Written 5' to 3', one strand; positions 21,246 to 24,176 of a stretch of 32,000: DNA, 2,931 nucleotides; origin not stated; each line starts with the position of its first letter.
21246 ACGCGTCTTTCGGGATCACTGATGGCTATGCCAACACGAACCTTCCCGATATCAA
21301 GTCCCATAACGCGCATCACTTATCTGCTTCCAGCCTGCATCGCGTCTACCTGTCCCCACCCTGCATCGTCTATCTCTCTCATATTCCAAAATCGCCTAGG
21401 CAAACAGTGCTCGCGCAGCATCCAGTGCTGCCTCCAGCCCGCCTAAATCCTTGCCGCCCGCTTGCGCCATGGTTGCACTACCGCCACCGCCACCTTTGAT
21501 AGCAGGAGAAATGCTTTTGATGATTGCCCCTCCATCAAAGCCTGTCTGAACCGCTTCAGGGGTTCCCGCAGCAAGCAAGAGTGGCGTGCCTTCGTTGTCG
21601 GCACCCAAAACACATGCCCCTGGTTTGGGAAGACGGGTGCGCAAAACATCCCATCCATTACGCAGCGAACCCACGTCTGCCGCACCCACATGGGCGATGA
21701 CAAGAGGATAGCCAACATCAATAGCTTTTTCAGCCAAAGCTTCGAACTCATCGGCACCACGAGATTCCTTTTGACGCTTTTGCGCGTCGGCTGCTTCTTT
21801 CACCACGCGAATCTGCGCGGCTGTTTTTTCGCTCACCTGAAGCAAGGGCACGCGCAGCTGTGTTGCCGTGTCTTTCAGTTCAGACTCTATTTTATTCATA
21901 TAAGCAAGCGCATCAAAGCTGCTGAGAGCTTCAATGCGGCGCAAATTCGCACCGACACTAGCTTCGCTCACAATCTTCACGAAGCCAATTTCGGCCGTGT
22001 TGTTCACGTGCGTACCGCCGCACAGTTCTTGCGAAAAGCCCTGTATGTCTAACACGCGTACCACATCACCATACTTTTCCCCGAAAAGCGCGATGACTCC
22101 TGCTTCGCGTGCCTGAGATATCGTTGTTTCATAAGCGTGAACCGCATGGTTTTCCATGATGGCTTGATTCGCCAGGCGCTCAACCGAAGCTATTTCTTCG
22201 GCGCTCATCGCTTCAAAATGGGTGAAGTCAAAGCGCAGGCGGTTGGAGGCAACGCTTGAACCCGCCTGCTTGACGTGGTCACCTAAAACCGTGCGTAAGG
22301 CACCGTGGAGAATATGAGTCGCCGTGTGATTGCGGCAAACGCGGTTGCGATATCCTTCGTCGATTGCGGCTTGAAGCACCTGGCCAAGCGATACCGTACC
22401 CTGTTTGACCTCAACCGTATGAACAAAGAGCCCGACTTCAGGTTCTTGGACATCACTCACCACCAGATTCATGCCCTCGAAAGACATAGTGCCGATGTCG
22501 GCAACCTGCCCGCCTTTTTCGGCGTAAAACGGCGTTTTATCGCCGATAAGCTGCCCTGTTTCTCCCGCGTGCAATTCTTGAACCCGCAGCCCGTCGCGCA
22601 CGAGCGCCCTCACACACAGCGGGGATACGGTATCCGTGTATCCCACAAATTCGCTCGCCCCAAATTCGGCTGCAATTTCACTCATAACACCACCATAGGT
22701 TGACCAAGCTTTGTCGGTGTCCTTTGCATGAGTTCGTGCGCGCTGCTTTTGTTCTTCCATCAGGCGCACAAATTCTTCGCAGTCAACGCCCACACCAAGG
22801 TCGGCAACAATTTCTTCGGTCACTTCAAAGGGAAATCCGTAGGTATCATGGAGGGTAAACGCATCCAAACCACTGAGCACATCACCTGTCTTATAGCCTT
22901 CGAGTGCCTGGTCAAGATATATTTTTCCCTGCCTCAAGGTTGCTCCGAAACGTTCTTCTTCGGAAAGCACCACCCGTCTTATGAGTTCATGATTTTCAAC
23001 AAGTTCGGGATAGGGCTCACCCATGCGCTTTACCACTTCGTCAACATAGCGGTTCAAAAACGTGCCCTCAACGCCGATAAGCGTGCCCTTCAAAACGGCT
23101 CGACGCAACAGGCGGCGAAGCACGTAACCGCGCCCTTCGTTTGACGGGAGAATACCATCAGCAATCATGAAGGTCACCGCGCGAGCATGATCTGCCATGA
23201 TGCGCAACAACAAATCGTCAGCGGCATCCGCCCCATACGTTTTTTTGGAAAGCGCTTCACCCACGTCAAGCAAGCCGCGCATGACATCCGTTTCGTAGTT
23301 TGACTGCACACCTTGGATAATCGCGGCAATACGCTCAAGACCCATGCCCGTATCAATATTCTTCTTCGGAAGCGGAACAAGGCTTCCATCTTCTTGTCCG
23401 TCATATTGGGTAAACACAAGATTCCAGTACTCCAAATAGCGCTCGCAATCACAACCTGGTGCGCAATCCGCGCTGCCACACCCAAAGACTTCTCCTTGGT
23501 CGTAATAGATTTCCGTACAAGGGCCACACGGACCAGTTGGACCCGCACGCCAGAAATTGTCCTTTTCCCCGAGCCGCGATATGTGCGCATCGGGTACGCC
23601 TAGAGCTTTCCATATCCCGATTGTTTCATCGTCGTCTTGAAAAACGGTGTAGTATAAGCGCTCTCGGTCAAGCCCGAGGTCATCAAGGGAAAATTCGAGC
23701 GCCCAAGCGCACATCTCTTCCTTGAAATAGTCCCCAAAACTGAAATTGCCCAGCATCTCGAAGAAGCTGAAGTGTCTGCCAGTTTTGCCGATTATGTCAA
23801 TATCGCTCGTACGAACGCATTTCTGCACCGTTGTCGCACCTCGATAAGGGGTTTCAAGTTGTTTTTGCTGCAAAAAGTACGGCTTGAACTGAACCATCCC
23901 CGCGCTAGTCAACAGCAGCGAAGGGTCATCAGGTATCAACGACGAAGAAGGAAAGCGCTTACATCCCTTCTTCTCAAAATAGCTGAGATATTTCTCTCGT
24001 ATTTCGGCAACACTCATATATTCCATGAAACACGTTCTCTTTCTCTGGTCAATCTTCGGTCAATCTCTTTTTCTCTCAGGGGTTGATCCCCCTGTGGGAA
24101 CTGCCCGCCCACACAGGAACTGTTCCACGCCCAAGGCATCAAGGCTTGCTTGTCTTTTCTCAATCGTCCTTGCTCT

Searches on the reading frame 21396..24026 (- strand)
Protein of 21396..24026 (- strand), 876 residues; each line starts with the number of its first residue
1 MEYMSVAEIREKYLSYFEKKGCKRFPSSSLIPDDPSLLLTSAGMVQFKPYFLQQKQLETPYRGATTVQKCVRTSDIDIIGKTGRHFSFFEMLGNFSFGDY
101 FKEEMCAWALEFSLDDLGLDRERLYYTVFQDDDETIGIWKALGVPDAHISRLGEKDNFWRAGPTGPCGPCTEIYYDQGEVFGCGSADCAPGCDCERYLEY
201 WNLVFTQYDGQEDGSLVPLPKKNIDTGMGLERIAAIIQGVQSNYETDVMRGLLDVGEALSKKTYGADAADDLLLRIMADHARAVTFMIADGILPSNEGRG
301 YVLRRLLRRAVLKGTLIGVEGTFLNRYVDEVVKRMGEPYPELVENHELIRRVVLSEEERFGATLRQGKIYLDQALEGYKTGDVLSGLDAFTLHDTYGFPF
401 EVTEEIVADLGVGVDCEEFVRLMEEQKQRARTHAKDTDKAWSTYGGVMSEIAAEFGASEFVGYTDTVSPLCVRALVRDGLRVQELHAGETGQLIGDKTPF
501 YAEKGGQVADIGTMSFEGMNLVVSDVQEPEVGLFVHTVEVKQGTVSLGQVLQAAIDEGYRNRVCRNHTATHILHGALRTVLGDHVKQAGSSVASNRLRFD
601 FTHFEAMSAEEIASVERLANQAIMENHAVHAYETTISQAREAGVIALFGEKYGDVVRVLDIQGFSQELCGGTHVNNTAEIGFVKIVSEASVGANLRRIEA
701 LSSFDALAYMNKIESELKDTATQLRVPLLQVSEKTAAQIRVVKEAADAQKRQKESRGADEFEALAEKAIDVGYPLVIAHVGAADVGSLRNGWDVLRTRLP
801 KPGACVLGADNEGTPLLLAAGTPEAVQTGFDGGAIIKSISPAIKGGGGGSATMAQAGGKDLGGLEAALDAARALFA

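Call 12: search_protein_families(library=pfam, proteins=[window:21396-24026:-], max_evalue=0.001)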
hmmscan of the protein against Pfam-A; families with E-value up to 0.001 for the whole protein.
window:21396-24026:- (876 aa): 3 families
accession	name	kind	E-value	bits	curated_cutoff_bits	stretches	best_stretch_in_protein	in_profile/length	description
PF01411.24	tRNA-synt_2c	-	3.3e-185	617.2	30.3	1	8-557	1-550/552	tRNA synthetases class II (A)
PF07973.19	tRNA_SAD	-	7e-16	58.4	24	1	656-699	1-44/44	Threonyl and Alanyl tRNA synthetase second additional domain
PF02272.25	DHHA1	-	2e-08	35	25.9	1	775-875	4-100/102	DHHA1 domain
